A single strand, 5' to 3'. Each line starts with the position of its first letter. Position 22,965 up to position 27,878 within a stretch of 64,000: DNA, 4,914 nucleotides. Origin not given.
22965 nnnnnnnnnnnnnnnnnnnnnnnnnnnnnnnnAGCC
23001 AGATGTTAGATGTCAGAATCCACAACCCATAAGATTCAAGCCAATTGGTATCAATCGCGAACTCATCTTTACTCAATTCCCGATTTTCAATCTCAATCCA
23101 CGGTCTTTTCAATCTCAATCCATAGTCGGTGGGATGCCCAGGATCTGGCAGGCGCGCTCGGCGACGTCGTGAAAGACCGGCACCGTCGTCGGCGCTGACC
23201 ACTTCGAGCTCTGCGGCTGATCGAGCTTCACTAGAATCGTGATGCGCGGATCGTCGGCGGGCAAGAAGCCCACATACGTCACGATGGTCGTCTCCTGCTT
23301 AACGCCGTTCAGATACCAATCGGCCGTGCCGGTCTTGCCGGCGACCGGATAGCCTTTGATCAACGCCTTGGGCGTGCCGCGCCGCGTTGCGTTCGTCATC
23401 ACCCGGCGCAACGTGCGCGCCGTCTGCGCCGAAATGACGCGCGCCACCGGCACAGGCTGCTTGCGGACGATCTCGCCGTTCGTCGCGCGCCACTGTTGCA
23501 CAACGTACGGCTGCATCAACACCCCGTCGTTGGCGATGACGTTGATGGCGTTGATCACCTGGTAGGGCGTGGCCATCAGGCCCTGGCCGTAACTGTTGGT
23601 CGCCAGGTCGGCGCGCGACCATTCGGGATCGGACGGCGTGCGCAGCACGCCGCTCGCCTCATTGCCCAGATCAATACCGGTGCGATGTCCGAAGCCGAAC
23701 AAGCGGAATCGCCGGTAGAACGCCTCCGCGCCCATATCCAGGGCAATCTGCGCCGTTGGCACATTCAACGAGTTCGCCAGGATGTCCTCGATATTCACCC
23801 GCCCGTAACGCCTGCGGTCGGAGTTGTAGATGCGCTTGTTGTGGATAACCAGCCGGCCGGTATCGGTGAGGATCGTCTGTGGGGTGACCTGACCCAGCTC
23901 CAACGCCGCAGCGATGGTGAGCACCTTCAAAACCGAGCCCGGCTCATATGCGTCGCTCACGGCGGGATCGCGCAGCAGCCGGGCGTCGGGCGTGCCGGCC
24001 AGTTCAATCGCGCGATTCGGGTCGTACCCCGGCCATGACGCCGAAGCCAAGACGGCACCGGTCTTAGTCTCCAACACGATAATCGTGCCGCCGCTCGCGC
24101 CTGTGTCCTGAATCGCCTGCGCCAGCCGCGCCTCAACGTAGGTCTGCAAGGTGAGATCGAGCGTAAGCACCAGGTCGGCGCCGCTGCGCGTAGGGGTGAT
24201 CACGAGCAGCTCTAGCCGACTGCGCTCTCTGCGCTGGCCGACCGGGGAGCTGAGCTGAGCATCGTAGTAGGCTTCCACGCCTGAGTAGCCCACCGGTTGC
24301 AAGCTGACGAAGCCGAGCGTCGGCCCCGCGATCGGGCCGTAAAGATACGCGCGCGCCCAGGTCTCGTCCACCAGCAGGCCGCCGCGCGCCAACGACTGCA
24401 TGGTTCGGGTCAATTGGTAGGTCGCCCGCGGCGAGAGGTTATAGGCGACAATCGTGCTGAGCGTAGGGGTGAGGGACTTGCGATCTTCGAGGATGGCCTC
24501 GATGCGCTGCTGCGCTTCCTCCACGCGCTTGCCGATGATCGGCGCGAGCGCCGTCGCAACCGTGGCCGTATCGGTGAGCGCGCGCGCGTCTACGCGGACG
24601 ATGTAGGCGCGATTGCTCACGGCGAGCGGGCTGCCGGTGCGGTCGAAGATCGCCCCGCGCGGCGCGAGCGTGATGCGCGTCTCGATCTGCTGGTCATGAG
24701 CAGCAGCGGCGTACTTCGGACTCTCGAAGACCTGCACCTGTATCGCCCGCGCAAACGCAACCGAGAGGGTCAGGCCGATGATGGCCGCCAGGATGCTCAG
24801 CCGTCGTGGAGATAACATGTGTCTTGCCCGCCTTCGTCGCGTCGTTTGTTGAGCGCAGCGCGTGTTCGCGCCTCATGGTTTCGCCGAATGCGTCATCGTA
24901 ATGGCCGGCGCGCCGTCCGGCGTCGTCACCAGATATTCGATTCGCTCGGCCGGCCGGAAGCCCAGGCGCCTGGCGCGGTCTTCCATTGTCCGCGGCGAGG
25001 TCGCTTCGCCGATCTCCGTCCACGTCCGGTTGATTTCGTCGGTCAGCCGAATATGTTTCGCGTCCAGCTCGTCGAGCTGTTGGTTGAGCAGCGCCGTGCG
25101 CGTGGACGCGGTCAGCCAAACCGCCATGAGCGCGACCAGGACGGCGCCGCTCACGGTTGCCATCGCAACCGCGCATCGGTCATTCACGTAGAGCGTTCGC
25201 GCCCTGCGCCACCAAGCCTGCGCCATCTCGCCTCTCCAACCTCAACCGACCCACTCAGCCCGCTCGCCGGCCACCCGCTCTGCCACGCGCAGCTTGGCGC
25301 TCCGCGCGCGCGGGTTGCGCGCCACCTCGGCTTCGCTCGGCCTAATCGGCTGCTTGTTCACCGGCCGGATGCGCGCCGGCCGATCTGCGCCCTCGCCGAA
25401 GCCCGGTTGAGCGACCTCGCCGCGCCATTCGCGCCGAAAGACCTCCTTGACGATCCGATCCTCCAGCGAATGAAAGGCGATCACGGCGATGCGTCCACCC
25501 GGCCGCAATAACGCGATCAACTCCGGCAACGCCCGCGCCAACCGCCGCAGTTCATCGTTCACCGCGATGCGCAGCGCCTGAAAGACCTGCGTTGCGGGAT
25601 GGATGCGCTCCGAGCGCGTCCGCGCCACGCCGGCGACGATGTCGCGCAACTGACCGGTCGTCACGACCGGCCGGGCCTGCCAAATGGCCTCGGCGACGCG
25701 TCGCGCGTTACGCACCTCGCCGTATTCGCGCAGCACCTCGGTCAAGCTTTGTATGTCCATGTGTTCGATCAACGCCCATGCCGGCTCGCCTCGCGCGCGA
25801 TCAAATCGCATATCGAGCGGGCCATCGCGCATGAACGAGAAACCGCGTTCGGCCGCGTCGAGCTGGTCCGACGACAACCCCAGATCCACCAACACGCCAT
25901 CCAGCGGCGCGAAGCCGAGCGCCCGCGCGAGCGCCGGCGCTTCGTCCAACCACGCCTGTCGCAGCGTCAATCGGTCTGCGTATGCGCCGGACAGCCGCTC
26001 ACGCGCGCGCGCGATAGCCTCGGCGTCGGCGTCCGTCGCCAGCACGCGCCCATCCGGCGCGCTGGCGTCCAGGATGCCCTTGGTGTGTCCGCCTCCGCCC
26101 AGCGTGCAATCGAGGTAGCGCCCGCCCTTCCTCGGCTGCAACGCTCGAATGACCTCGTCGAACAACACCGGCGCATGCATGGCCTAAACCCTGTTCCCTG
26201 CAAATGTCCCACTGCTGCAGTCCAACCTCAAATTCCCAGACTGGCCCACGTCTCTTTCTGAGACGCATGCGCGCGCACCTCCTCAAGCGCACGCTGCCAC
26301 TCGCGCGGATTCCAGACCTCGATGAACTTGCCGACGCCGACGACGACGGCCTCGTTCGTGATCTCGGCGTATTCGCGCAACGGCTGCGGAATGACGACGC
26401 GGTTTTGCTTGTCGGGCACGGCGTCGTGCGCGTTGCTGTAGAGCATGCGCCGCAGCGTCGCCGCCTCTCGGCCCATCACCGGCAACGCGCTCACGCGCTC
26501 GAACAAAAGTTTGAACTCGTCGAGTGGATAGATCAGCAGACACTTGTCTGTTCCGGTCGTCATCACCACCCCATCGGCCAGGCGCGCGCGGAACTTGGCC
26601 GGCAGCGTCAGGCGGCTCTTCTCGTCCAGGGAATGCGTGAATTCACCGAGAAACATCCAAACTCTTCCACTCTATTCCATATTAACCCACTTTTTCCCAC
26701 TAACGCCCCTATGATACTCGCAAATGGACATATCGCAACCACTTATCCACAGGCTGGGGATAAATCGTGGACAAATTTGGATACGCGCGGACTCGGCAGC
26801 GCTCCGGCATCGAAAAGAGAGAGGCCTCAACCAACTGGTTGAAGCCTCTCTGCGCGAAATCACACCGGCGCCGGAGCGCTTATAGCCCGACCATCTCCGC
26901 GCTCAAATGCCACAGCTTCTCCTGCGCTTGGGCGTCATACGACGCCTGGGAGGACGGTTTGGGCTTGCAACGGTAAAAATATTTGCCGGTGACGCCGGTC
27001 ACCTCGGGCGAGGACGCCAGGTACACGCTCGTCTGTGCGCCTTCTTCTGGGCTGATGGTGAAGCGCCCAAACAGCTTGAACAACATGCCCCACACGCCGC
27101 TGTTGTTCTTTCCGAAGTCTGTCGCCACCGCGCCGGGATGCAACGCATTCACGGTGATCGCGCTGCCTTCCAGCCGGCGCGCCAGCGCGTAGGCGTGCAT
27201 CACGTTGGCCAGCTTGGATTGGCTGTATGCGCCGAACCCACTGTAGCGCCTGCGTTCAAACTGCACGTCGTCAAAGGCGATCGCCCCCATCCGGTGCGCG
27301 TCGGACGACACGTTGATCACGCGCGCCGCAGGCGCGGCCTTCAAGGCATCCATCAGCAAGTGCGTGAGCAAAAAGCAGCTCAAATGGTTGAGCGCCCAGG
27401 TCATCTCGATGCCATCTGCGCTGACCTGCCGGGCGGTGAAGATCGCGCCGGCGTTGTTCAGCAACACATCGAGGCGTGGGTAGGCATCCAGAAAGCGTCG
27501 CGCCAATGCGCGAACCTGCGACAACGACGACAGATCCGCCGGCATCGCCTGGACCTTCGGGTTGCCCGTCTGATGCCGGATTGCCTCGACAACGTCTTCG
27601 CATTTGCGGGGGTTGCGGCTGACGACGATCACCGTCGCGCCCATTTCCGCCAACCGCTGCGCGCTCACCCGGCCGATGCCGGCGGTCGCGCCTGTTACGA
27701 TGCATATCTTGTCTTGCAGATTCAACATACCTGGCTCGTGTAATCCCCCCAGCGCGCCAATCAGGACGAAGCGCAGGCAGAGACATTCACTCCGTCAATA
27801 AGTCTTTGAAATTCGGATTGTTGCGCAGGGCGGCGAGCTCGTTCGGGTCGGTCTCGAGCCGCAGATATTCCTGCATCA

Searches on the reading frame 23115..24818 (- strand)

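Call 9: search_protein_families(library=ncbifam, proteins=[window:23115-24818:-])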
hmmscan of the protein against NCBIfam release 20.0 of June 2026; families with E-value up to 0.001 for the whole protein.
window:23115-24818:- (567 aa): 24 families
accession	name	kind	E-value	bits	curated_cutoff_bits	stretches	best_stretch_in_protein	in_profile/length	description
TIGR02214.1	spoVD_pbp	equivalog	4.5e-94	316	688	1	8-566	4-564/636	stage V sporulation protein D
TIGR03423.1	pbp2_mrdA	equivalog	9.8e-85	285.3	455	1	5-552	1-590/593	penicillin-binding protein 2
NF053573.1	PBP2_PenA_Neis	exception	4.4e-59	200.5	1105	1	4-565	25-569/572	peptidoglycan D,D-transpeptidase PBP2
NF011685.0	PRK15105.1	subfamily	8.4e-56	189.7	737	1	6-562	23-563/588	peptidoglycan glycosyltransferase FtsI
NF038271.1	strep_PBP2X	exception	2.6e-41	141.7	1050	1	7-558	26-614/750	penicillin-binding protein PBP2X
NF008061.0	PRK10795.1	equivalog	7.1e-38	130.6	962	2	174-502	204-552/634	peptidoglycan DD-transpeptidase MrdA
TIGR02074.1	PBP_1a_fam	subfamily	6.6e-30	104.4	508.75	1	211-518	221-506/535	PBP1A family penicillin-binding protein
NF051842.1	PBP4_5_Efaec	equivalog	2.1e-27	95.8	700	1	174-500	288-614/668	penicillin-binding protein PBP4(5)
NF038278.1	strep_PBP2B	exception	1.9e-26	92.8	975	2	207-543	298-661/678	penicillin-binding protein PBP2B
NF051885.1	tranpepglycosPbpC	equivalog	1.5e-17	63.4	900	1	218-501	296-546/632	multimodular transpeptidase-transglycosylase PbpC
TIGR02073.1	PBP_1c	equivalog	5.8e-17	61.5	494.2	1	216-376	244-396/728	penicillin-binding protein 1C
NF000406.1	MECB_PBP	exception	6.6e-13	47.9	1450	1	176-502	277-609/674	PBP2a family beta-lactam-resistant peptidoglycan transpeptidase MecB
NF033378.1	MECD_PBP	exception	1.3e-12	46.8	1450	1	202-518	313-629/678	PBP2a family beta-lactam-resistant peptidoglycan transpeptidase MecD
NF000407.1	MECC_PBP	exception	1e-11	43.8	1500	1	177-519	276-618/665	PBP2a family beta-lactam-resistant peptidoglycan transpeptidase MecC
NF038276.1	strep_PBP2A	exception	2.2e-11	42.8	1100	1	292-504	393-584/716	penicillin-binding protein PBP2A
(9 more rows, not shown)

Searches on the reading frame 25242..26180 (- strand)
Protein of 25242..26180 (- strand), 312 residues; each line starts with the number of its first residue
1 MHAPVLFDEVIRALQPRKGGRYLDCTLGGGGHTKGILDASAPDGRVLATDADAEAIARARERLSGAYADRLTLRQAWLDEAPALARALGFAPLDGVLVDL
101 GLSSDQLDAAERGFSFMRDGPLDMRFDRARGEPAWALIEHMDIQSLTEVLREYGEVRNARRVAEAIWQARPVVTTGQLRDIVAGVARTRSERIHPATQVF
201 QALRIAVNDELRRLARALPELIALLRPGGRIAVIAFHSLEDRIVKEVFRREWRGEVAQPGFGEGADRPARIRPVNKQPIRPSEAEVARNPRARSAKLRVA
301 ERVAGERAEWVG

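Call 9: search_protein_families(library=ncbifam, proteins=[window:25242-26180:-])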
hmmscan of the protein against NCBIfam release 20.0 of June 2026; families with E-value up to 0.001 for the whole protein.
window:25242-26180:- (312 aa): 2 families
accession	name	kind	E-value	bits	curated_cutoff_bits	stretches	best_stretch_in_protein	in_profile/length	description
TIGR00006.1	TIGR00006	equivalog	2.4e-90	303.1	154.3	1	2-302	7-309/310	16S rRNA (cytosine(1402)-N(4))-methyltransferase RsmH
NF053511.1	tRNA_U34_MnmM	equivalog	3.4e-05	23.5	135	0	18-73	17-73/183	tRNA 5-(aminomethyl)-2-thiouridylate-methyltransferase MnmM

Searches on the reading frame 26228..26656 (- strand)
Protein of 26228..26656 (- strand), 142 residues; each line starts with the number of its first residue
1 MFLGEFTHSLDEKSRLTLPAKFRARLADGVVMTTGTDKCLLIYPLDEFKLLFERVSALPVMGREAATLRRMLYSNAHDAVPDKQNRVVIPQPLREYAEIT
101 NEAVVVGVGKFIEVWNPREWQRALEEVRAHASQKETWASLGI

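Call 9: search_protein_families(library=ncbifam, proteins=[window:26228-26656:-])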
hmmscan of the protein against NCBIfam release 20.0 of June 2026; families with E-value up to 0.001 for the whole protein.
window:26228-26656:- (142 aa): 6 families
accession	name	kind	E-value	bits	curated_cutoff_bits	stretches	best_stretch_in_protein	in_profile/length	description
TIGR00242.1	TIGR00242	equivalog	8.4e-36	123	98.35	1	1-127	1-128/144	division/cell wall cluster transcriptional repressor MraZ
NF001482.0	PRK00326.3-4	equivalog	9.4e-25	87.2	168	1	1-139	1-157/160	division/cell wall cluster transcriptional repressor MraZ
NF001476.0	PRK00326.2-2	equivalog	1.7e-22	79.8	162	1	1-123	4-138/163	division/cell wall cluster transcriptional repressor MraZ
NF001477.0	PRK00326.2-4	equivalog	4.3e-20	72.2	162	1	1-135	3-142/155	division/cell wall cluster transcriptional repressor MraZ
NF001475.0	PRK00326.2-1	equivalog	5.5e-14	52.3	257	1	1-134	3-141/149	division/cell wall cluster transcriptional repressor MraZ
NF001483.0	PRK00326.3-5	equivalog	2.9e-08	34.1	239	1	2-131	3-138/155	division/cell wall cluster transcriptional repressor MraZ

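Call 15: find_related_loci(query=window:26228-26656:-, collection=genome_contigs, flank=1500)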
Query window:26228-26656:- (142 aa) in genome_contigs; peptide patterns used: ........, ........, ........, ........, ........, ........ (x = any residue, [..] = any of these).
358 stretches matched a pattern; 67 encode a relative of the query (tblastn E <= 1e-3); 66 distinct loci.
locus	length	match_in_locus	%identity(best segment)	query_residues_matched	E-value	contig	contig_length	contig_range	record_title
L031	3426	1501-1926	100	1-142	3e-95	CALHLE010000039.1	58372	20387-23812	MAG: uncultured Anaerolineae bacterium isolate S1_Bin_METABAT__151_1 genome assembly, contig: c_000000078758, whole geno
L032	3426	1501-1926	95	1-142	3e-91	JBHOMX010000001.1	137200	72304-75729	MAG: Candidatus Brachytrichaceae bacterium NZ_4S206 k127_3317656, whole genome shotgun sequence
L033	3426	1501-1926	94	1-142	1e-90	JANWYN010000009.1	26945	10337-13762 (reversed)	MAG: Candidatus Roseilinea sp. isolate SKYG71 k141_35289, whole genome shotgun sequence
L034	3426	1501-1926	94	1-142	2e-90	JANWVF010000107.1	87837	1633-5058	MAG: Thermoflexales bacterium isolate SKYG109 k141_590799, whole genome shotgun sequence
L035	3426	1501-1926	91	1-142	8e-89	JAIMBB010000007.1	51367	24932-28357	MAG: Anaerolineae bacterium isolate HOT.MB2.30 Contig7, whole genome shotgun sequence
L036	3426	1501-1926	97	1-142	7e-93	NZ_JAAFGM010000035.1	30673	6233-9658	Candidatus Roseilinea sp. NK_OTU-006 Naka2016_950, whole genome shotgun sequence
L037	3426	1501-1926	54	1-142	9e-54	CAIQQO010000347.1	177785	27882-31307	uncultured bacterium isolate LJ_bin-0733 genome assembly, contig: bin-0733:347/497, whole genome shotgun sequence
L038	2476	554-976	54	1-142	1e-49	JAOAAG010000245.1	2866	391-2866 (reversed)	MAG: Anaerolineae bacterium isolate SKW140 k141_97940, whole genome shotgun sequence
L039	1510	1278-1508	96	1-77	1e-48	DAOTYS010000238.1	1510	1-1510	MAG TPA_asm: Thermoflexales bacterium isolate H28_387 k137_2786387, whole genome shotgun sequence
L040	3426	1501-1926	49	1-142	5e-47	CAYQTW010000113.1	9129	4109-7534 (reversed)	MAG TPA_asm: uncultured Anaerolineales bacterium isolate binchicken_co355_303 genome assembly, contig: NODE_5758_length_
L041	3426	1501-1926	47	1-142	1e-45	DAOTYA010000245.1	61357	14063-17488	MAG TPA_asm: Anaerolineae bacterium isolate H23_299 k115_453775, whole genome shotgun sequence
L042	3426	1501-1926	50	1-142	8e-44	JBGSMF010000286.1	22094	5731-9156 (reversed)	MAG: Thermoflexales bacterium isolate JTS-AC224 k141_3514728, whole genome shotgun sequence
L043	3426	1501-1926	49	1-142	3e-43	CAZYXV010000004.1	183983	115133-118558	MAG TPA_asm: uncultured Anaerolineae bacterium isolate binchicken_co26_194 genome assembly, contig: NODE_65_length_18398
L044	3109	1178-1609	46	1-142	5e-42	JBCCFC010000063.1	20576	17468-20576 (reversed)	MAG: Chloroflexota bacterium isolate P01_B01_bin.121 k141_1731797_length_20576_cov_59.0000, whole genome shotgun sequenc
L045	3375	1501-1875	52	1-124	2e-41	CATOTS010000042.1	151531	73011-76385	MAG: uncultured Caldilineaceae bacterium isolate 89edc99b-a254-4a58-8b99-7cf6359c985e genome assembly, contig: contig_42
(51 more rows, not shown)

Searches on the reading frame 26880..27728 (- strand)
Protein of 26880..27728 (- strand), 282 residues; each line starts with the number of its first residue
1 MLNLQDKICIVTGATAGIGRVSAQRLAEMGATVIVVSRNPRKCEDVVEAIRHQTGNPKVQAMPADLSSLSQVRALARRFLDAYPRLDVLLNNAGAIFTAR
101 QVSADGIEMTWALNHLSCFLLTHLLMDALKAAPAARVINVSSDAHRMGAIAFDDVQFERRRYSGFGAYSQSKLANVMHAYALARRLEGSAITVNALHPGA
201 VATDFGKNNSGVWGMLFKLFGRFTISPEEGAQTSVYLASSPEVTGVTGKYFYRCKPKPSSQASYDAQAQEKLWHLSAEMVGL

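Call 9: search_protein_families(library=ncbifam, proteins=[window:26880-27728:-])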
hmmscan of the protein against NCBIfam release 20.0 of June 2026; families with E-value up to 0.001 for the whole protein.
window:26880-27728:- (282 aa): 218 families (the best 25 are shown)
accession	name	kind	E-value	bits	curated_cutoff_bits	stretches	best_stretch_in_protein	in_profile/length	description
NF004846.0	PRK06197.1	subfamily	6e-69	232.6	268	1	5-281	15-301/306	oxidoreductase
NF004845.0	PRK06196.1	subfamily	1.5e-55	188.8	414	1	3-281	26-314/320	oxidoreductase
NF004513.0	PRK05854.1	subfamily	9.7e-48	162.8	282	1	3-210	12-227/314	SDR family oxidoreductase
NF005559.1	PRK07231.1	subfamily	6.3e-33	114.3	215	1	4-239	2-230/249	glucose 1-dehydrogenase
NF005681.0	PRK07478.1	subfamily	3.4e-28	98.7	267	1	1-248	1-240/254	SDR family oxidoreductase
NF005672.0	PRK07454.1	equivalog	7.3e-28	97.4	234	1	5-242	5-225/241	SDR family oxidoreductase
NF009468.0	PRK12826.1-4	equivalog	1.4e-27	97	318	1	3-205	4-194/256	SDR family oxidoreductase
NF006509.0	PRK08945.1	equivalog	1.8e-27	96.1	269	1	4-204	11-202/248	YciK family oxidoreductase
NF009466.0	PRK12826.1-2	subfamily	3.9e-27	95.3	222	1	6-248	3-235/248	3-oxoacyl-ACP reductase FabG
TIGR01289.1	LPOR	equivalog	1.2e-26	94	331.35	2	7-137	4-138/315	protochlorophyllide reductase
NF005309.0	PRK06841.1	subfamily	1.6e-26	93.4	286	1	2-240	11-236/255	GolD/DthD family dehydrogenase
NF006565.0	PRK09072.1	equivalog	9.3e-26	90.9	238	1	2-208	1-191/265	SDR family oxidoreductase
NF004791.0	PRK06138.1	equivalog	2.5e-25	89.2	312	1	3-207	2-192/252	SDR family oxidoreductase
NF005446.0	PRK07035.1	equivalog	3.3e-25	88.8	373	1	2-240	7-237/255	SDR family oxidoreductase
NF004203.0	PRK05653.2-4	subfamily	5.9e-25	88.1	313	1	3-208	3-197/260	3-oxoacyl-ACP reductase FabG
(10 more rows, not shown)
